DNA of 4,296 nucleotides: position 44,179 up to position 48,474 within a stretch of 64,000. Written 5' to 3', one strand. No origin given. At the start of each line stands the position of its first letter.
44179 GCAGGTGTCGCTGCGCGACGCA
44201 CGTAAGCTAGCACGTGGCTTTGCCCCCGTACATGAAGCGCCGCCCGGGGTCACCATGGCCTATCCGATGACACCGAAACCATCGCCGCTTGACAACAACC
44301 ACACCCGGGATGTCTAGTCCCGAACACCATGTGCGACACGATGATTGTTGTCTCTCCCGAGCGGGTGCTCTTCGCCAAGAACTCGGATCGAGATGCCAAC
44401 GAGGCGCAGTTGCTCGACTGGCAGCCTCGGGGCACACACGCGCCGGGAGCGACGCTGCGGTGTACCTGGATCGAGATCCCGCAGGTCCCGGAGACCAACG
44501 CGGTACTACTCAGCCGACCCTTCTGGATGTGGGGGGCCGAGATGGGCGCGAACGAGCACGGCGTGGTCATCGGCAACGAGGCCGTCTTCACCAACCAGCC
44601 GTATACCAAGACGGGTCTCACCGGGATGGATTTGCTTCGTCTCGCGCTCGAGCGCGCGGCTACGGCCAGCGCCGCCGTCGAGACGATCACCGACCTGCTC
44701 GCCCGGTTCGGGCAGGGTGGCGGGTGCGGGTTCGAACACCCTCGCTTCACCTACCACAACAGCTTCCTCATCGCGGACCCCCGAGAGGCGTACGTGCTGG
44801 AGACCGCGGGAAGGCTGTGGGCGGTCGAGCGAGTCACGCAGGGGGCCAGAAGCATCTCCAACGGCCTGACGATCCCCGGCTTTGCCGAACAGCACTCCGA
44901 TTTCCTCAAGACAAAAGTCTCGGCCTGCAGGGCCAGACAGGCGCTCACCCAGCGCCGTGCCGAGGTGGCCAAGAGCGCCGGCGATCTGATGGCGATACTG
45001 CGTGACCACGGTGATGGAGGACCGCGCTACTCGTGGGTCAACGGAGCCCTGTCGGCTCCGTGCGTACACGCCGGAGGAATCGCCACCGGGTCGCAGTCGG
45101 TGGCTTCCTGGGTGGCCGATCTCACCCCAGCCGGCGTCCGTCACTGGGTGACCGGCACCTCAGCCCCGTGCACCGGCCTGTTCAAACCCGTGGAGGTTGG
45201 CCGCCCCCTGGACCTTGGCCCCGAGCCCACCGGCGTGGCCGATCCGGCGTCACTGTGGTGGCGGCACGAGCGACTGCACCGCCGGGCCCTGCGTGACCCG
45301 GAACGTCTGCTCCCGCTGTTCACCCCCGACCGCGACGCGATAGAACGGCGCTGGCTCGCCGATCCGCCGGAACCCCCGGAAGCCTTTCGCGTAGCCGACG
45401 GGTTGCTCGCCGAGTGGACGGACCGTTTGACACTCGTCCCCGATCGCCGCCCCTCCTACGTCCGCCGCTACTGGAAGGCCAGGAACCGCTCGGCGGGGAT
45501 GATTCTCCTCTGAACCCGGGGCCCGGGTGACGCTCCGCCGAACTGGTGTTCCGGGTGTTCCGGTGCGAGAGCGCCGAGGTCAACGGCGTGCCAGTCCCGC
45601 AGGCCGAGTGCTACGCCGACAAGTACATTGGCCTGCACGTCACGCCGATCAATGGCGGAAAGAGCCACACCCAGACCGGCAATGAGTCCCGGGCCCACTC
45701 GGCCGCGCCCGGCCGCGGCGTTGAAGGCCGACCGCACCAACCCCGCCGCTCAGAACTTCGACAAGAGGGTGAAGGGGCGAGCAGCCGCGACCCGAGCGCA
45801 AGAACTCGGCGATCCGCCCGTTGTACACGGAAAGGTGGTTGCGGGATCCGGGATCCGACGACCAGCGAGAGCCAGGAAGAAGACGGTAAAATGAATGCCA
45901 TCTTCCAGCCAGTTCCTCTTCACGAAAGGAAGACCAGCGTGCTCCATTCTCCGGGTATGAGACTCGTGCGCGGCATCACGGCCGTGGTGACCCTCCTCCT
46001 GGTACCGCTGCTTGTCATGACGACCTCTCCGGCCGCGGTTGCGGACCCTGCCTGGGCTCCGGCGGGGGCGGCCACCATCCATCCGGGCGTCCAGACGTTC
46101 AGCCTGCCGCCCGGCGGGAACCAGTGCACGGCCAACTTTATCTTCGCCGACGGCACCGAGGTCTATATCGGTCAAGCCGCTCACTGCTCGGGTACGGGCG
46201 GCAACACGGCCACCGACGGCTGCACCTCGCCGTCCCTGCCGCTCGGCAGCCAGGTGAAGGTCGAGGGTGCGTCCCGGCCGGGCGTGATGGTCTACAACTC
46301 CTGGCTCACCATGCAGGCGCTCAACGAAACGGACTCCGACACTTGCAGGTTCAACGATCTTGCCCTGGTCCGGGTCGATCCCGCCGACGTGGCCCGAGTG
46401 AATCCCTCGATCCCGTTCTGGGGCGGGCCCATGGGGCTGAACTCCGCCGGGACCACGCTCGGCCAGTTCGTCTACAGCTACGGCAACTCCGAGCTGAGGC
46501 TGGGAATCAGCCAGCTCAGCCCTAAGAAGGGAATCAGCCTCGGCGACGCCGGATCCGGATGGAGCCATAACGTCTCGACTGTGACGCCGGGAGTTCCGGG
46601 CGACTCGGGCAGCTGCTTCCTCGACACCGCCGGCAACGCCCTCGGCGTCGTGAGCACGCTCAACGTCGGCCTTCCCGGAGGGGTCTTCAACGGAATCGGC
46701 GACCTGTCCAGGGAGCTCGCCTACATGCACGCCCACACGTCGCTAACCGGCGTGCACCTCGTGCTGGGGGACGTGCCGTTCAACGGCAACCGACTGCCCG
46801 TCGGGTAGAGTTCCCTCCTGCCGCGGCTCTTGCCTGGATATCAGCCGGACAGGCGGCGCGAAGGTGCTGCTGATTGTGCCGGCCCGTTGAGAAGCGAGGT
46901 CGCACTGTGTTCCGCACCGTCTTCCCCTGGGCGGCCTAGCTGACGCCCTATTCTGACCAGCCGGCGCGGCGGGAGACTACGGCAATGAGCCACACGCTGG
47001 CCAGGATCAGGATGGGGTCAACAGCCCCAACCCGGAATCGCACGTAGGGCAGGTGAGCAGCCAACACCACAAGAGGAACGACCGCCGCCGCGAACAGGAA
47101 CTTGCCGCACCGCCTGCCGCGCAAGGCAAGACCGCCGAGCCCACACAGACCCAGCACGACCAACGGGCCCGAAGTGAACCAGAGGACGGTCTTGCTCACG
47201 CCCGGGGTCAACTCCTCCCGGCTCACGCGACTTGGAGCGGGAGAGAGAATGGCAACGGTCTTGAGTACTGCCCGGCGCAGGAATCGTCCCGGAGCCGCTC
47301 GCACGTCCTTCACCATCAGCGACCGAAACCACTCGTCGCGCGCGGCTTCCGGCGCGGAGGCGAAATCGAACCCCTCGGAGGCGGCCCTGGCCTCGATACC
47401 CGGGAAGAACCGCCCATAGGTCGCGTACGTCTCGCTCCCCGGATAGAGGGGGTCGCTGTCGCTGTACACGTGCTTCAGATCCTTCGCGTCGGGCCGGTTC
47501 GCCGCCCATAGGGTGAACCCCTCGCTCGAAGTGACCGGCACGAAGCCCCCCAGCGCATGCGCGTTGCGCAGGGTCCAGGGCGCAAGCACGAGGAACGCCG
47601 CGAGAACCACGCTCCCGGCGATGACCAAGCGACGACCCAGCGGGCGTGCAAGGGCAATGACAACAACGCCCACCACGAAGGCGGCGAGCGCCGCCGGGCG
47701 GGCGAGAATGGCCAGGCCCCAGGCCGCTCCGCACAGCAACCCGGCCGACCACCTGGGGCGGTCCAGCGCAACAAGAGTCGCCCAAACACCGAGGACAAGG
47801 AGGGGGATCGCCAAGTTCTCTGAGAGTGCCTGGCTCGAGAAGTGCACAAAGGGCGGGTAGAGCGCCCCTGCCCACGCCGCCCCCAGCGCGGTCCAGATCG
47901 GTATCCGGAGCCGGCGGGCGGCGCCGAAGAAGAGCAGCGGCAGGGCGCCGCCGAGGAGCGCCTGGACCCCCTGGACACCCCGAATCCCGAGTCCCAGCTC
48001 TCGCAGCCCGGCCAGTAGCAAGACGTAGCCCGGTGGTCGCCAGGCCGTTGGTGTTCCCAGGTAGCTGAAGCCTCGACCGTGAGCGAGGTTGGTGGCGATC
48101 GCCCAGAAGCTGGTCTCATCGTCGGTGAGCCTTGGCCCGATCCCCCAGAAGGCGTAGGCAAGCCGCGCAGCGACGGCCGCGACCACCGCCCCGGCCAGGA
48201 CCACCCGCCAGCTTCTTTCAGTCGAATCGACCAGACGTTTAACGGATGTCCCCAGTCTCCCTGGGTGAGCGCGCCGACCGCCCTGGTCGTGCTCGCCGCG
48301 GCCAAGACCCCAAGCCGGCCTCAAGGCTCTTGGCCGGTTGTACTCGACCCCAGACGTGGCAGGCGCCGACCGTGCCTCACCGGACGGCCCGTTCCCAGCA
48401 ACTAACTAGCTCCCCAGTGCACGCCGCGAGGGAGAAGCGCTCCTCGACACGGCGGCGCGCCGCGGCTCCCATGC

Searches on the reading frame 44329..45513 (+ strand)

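Call 11: search_protein_families(library=pfam, proteins=[window:44329-45513:+], max_evalue=0.01)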
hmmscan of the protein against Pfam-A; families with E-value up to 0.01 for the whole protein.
window:44329-45513:+ (394 aa): 2 families
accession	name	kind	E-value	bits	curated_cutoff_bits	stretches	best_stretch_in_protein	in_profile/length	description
PF03577.20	Peptidase_C69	-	1.3e-07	31.4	23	1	79-176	95-183/402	Peptidase family C69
PF03417.21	AAT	-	0.00018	21.7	23.2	1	67-128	42-98/225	Acyl-coenzyme A:6-aminopenicillanic acid acyl-transferase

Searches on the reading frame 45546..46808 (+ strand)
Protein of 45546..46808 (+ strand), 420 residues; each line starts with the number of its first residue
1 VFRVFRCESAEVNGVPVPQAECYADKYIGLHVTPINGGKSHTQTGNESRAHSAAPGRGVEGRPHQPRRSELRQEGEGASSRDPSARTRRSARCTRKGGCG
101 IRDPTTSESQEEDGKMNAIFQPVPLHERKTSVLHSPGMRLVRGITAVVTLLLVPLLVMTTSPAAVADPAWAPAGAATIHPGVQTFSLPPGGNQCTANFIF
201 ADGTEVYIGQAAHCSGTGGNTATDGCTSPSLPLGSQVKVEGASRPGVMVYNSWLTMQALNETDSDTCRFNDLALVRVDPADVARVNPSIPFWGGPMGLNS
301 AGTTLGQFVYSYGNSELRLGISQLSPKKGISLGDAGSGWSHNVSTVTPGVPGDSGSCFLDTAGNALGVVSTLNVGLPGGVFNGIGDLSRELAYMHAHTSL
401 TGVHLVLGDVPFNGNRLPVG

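Call 11: search_protein_families(library=pfam, proteins=[window:45546-46808:+], max_evalue=0.01)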
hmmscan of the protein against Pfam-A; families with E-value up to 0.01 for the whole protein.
window:45546-46808:+ (420 aa): 1 family
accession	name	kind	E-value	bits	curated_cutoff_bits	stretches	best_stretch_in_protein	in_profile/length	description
PF13365.12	Trypsin_2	-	0.0021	19.2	27.6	1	233-368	30-144/144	Trypsin-like peptidase domain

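Call 55: search_protein_families(library=pfam, proteins=[window:45546-46808:+], max_evalue=0.001)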
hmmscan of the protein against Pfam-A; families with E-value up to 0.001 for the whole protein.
window:45546-46808:+ (420 aa): 0 families

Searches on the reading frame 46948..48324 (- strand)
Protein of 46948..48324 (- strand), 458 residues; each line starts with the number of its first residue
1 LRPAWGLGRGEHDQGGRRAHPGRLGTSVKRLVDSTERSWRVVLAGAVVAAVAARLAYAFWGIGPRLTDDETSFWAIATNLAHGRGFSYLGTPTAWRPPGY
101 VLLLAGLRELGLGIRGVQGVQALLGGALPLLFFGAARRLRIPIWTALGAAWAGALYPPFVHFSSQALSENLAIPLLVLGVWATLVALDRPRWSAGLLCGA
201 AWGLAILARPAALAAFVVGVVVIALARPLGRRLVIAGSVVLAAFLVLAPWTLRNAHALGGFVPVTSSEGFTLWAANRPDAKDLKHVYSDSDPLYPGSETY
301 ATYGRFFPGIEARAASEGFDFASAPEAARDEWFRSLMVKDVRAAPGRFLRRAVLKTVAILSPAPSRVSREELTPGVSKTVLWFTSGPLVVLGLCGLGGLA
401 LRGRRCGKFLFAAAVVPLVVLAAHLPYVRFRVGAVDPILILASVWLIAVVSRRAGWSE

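Call 55: search_protein_families(library=pfam, proteins=[window:46948-48324:-], max_evalue=0.001)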
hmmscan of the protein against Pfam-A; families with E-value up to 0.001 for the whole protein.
window:46948-48324:- (458 aa): 1 family
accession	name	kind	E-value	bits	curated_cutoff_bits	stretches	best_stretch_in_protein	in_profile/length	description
PF13231.12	PMT_2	-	1.4e-07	32.3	26.1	1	96-248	2-152/160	Dolichyl-phosphate-mannose-protein mannosyltransferase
